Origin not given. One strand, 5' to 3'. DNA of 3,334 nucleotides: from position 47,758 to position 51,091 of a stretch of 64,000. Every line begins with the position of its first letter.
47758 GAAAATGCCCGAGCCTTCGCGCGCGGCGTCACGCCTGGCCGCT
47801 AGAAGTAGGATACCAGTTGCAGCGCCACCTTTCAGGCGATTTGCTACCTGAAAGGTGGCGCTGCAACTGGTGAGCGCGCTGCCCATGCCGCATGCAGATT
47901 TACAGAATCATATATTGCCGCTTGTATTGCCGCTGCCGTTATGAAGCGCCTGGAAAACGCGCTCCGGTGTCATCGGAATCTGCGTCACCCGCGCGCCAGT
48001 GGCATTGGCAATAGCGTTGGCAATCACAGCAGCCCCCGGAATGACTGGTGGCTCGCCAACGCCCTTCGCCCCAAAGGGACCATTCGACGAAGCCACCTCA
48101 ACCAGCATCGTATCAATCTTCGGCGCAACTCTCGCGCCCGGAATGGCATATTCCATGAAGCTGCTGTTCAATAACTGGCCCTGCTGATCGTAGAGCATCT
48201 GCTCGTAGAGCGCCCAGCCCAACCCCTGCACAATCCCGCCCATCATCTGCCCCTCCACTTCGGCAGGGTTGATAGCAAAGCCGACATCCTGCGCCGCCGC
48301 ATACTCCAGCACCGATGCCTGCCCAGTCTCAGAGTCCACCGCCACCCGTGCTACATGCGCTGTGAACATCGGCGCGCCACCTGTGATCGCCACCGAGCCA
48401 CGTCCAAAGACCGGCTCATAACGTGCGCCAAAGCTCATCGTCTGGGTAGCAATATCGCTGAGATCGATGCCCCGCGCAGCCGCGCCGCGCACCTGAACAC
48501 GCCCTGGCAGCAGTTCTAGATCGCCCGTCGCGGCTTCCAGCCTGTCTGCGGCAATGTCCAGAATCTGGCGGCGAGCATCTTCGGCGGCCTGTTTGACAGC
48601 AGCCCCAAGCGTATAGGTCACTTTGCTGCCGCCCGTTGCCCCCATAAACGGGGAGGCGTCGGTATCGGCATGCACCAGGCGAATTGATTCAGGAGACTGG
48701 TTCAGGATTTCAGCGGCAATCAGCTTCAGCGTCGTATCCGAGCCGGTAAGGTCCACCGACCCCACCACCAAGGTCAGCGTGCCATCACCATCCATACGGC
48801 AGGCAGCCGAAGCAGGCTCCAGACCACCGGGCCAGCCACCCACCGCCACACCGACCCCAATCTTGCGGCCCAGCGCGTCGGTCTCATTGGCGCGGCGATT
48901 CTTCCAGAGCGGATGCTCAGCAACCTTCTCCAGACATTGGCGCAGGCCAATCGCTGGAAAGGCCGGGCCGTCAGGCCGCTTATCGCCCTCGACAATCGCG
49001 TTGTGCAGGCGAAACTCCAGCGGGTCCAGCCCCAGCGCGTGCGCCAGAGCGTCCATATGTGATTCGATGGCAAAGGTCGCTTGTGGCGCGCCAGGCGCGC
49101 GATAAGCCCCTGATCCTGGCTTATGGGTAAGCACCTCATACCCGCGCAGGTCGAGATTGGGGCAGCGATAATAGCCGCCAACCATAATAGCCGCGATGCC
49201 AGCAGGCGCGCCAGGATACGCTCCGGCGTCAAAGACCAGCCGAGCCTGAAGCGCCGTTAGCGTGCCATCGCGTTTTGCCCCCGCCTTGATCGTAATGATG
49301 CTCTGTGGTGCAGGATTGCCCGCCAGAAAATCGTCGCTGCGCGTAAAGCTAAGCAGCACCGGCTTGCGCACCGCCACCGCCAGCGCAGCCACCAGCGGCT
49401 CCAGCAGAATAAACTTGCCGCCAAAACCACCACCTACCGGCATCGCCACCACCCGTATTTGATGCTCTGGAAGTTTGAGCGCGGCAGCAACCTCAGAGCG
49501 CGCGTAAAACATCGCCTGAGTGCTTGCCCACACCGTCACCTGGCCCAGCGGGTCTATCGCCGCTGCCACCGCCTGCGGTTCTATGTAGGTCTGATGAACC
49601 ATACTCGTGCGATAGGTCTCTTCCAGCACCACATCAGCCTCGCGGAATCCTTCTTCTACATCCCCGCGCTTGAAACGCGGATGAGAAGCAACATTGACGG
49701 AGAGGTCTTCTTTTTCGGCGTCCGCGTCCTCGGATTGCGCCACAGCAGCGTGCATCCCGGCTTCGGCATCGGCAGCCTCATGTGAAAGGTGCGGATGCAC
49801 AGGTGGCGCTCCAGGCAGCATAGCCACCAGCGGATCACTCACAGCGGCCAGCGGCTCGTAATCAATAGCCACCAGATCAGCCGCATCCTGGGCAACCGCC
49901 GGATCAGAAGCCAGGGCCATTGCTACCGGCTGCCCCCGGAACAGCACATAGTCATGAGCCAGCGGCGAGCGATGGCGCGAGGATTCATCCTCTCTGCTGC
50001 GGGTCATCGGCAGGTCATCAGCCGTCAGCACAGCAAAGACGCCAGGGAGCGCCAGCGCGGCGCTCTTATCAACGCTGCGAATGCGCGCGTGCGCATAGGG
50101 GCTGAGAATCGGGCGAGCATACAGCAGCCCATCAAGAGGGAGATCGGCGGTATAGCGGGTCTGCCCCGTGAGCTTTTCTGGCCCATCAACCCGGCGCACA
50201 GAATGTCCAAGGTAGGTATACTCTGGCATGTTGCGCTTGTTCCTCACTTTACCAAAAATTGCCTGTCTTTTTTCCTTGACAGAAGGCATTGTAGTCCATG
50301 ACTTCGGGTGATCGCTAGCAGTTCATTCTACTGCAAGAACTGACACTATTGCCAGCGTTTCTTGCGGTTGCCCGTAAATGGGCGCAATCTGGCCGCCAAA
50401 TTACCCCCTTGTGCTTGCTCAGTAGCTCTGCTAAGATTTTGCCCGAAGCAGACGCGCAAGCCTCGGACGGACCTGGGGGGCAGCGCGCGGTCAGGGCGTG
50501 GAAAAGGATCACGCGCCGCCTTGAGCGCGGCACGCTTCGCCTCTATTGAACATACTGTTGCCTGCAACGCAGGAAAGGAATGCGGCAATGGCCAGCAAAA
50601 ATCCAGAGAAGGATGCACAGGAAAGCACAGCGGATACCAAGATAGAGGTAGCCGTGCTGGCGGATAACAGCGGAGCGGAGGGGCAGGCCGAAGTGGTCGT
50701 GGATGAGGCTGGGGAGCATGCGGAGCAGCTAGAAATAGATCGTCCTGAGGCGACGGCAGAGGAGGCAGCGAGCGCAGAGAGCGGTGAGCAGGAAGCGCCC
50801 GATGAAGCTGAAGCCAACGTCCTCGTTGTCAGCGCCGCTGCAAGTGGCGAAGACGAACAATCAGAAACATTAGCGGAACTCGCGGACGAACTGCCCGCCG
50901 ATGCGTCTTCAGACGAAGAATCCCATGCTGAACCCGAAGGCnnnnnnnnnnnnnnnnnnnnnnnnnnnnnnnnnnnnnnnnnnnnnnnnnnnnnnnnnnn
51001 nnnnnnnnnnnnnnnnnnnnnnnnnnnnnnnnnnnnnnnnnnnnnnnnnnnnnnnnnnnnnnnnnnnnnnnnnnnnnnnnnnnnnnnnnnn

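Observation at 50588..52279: Roughly 430-residue polyanionic Glu/Ala tract fused to a small unknown domain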

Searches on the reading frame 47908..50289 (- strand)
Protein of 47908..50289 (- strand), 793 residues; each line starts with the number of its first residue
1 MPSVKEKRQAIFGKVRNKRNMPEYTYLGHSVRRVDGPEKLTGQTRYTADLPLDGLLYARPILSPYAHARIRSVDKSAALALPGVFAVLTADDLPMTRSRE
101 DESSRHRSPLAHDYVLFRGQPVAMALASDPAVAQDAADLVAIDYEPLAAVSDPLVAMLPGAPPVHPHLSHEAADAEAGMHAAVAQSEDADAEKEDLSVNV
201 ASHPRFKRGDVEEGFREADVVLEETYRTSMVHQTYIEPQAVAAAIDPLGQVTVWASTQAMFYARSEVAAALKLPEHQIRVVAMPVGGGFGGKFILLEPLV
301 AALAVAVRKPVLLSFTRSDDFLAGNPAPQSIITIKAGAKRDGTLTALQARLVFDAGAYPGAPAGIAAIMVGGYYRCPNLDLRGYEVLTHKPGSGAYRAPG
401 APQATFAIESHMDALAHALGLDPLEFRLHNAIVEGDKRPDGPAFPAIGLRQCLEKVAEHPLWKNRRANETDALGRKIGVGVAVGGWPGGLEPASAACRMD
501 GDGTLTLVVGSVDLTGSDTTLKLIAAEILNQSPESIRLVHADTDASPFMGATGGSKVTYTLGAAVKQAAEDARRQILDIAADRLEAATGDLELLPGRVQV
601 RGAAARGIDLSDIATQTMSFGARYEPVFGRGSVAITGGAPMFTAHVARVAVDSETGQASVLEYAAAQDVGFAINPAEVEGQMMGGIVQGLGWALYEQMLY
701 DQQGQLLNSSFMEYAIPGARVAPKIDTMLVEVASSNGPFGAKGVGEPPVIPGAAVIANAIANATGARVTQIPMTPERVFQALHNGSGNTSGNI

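Call 4: search_protein_families(library=pfam, proteins=[window:47908-50289:-], max_evalue=1)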
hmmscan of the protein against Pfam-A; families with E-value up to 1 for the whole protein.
window:47908-50289:- (793 aa): 4 families
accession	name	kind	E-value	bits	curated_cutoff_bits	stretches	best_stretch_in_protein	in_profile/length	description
PF02738.23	MoCoBD_1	-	8.1e-75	251.5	27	1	198-431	7-244/244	Molybdopterin cofactor-binding domain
PF20256.3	MoCoBD_2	-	1.9e-64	218.4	27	1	456-723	2-283/283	Molybdopterin cofactor-binding domain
PF01315.27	Ald_Xan_dh_C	-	2e-28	99.3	31.3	1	41-147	1-109/110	Aldehyde oxidase and xanthine dehydrogenase, a/b hammerhead domain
PF23992.1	Pam3_gp32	-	0.11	12.9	27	0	111-136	61-86/108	Phage Pam3 gp32-like protein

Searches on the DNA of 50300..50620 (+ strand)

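Call 73: search_rna_families(source=window, start=50300, end=50620, threshold=evalue, max_evalue=10)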
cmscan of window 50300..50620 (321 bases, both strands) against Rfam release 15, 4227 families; matches with E-value up to 10: 2.
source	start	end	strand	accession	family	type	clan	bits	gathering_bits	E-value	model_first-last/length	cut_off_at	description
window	50483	50532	+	RF03990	mir-4888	Gene; miRNA;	-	14.5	90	8.6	1-73/73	no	mir-4888 microRNA precursor family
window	50381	50405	-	RF00521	SAM_alpha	Cis-reg; riboswitch;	-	10.7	36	7.1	13-39/79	no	Alpha-proteobacteria SAM riboswitch aptamer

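Call 98: build_rna_model(alignment_id=A8, structure=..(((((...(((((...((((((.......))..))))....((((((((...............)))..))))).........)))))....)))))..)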
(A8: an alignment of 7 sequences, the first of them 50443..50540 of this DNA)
Model R1 built from alignment A8 (7 sequences, 101 columns); structure: as given.
model positions 98; base pairs 24; branch points 1; effective number of sequences 1.33; information 0.591 bits per position. Calibrated on 0.2 Mb of random sequence (short: E-values are rough).
structure used (alignment columns):
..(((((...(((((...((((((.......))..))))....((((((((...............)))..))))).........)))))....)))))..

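Call 99: search_with_rna_model(model_id=R1, sources=[window, L002, L003, L004, L005, L006, L007, L008, L009, L010, L011, L012], max_evalue=1)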
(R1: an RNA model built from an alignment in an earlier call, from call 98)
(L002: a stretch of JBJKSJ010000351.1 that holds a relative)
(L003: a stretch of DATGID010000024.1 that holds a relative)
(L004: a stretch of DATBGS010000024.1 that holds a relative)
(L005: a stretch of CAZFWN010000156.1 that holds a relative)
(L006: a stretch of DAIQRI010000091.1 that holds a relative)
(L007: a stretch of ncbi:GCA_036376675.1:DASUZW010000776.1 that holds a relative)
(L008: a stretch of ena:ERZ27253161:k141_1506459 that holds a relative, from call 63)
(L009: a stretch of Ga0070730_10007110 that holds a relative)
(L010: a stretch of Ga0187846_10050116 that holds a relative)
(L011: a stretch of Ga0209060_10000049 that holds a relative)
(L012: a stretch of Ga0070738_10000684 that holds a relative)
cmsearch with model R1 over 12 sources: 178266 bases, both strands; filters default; matches with E-value up to 1: 13.
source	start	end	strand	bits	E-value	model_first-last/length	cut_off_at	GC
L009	5204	5301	-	112.2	5.6e-26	1-98/98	no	0.68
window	50443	50540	+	111.6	8e-26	1-98/98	no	0.72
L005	4297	4393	+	101.4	3.4e-23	1-98/98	no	0.66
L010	1285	1380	+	98.9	1.5e-22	1-98/98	no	0.61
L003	8369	8464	+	92.3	7.2e-21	1-98/98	no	0.64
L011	1187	1282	-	92.3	7.2e-21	1-98/98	no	0.64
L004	8335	8431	+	92.1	8.2e-21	1-98/98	no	0.62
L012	8942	9039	+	89.7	3.4e-20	1-98/98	no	0.63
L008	1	71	+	53.4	7.7e-11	26-98/98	5'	0.62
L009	2480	2546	+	15.8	0.35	1-98/98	no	0.61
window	5114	5227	-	15.4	0.45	1-98/98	no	0.7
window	3304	3384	-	15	0.58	1-98/98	no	0.68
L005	8150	8234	+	15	0.59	1-98/98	no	0.65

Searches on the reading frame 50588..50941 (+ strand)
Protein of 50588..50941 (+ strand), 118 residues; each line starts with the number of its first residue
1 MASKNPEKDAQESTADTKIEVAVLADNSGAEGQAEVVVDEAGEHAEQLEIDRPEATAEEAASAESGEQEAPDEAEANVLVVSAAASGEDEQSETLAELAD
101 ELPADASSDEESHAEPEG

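Call 48: find_homologous_proteins(query=window:50588-50941:+, max_evalue=0.01)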
Query seq(118 aa) (118 aa): 3 proteins with E <= 0.01 among 92 candidates.
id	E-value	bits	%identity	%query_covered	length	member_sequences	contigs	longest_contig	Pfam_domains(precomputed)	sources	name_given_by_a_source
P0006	8.2e-34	134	71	100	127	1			-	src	-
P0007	2.6e-33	133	70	99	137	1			-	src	-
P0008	4.2e-25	106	60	99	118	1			-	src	-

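Call 54: search_protein_families(library=ncbifam, proteins=[window:50588-50941:+], max_evalue=1)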
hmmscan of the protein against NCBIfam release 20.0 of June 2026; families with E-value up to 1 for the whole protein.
window:50588-50941:+ (118 aa): 0 families

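Call 55: search_protein_families(library=padloc, proteins=[window:50588-50941:+], max_evalue=1)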
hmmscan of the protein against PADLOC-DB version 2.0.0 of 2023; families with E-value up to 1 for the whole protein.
window:50588-50941:+ (118 aa): 0 families

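Call 61: find_encoding_contigs(protein=P0007, flank=3000)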
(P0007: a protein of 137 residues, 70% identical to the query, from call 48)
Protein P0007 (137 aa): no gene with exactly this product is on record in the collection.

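Call 62: find_encoding_contigs(protein=P0008, flank=3000)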
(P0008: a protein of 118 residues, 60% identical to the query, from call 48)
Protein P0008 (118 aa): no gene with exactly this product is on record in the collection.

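Call 63: find_encoding_contigs(protein=P0006, flank=3000)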
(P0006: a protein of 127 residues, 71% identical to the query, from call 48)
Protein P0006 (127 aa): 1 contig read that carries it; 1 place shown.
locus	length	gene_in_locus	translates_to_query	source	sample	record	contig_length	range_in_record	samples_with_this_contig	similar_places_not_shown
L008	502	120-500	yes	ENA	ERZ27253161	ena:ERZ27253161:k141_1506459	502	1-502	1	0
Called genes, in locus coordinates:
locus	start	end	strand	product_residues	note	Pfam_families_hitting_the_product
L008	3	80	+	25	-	?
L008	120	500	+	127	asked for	?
